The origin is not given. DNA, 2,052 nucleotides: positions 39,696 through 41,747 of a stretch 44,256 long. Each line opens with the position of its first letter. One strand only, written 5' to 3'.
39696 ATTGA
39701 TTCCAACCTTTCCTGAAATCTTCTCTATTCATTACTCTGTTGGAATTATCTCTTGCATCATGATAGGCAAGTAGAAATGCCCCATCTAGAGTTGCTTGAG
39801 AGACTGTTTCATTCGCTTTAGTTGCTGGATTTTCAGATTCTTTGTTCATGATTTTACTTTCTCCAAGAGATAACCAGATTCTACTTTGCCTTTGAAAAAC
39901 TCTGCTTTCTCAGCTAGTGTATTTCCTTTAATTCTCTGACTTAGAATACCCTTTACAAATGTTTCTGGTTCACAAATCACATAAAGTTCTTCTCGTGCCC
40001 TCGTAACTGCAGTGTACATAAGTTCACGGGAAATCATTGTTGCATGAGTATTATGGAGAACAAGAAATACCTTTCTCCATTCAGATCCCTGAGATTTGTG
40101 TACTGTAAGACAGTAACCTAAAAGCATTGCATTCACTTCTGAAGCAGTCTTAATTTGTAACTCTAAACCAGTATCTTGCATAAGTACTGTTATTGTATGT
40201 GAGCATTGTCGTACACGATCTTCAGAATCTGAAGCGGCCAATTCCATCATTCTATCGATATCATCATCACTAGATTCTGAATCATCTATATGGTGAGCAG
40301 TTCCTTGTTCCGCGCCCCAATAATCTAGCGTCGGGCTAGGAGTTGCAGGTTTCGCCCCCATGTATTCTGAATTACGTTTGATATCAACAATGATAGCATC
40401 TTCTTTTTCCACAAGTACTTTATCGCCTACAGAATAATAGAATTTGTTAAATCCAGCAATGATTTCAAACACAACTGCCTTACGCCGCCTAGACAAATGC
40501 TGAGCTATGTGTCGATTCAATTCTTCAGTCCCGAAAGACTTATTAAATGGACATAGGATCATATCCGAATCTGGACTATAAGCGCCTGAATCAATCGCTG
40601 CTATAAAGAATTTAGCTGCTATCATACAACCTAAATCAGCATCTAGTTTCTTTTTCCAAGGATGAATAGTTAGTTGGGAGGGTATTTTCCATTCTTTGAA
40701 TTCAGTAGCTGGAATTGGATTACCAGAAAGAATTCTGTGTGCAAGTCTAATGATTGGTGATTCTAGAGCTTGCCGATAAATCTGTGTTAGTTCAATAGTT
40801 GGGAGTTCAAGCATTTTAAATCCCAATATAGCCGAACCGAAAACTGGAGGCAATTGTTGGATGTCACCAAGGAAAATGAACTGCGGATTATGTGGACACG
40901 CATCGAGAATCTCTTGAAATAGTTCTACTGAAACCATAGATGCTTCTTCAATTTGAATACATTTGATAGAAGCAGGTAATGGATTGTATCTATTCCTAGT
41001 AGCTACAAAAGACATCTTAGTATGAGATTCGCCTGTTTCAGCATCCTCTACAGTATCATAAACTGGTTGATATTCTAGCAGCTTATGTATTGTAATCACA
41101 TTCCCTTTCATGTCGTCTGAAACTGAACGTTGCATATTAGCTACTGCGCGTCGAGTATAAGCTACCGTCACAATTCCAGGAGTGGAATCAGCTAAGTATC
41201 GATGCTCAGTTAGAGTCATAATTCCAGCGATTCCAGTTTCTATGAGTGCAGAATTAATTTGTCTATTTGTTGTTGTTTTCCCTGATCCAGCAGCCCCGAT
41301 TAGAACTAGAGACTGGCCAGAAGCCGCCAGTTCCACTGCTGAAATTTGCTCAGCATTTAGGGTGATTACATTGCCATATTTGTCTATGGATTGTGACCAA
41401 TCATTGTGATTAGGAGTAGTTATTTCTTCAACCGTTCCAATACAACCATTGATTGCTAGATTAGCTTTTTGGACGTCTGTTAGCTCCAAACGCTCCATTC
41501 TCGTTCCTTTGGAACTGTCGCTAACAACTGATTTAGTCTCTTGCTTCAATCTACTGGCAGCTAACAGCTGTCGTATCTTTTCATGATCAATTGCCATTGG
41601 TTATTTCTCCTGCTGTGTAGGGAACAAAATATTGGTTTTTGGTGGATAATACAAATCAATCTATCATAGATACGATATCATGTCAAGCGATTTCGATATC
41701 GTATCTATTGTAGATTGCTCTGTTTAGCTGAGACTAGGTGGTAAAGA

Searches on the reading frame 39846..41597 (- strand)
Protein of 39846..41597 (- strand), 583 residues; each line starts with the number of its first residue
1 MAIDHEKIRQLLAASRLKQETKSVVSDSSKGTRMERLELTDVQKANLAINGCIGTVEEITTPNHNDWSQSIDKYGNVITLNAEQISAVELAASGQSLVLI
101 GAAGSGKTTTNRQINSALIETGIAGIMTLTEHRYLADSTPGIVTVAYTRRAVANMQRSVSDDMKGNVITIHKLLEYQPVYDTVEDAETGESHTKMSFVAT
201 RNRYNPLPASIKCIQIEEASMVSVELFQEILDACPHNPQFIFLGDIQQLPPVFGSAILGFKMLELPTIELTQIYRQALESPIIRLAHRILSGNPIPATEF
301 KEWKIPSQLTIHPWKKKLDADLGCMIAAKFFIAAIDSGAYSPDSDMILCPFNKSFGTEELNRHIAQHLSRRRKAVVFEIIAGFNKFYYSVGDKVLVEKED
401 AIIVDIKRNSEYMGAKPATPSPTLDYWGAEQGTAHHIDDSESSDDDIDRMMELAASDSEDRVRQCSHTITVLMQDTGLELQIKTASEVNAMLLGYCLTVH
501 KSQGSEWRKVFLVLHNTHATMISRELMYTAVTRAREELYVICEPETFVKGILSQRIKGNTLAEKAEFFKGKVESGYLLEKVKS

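Call 12: search_protein_families(library=phrogs, proteins=[window:39846-41597:-])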
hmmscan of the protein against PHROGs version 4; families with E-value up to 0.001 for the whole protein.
window:39846-41597:- (583 aa): 5 families
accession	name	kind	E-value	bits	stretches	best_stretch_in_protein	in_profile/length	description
phrog_325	-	DNA, RNA and nucleotide metabolism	6.1e-68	231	1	26-553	420-879/986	Dda-like helicase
phrog_4412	-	DNA, RNA and nucleotide metabolism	2.3e-56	192.5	1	62-551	311-722/743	exonuclease V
phrog_1967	-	DNA, RNA and nucleotide metabolism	3.2e-17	63.4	2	239-545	392-671/776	DNA helicase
phrog_25471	-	unknown function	6.9e-06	27.2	1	85-249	12-160/162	-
phrog_170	-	other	0.0008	19.9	0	22-110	30-106/323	PhoH-like phosphate starvation-inducible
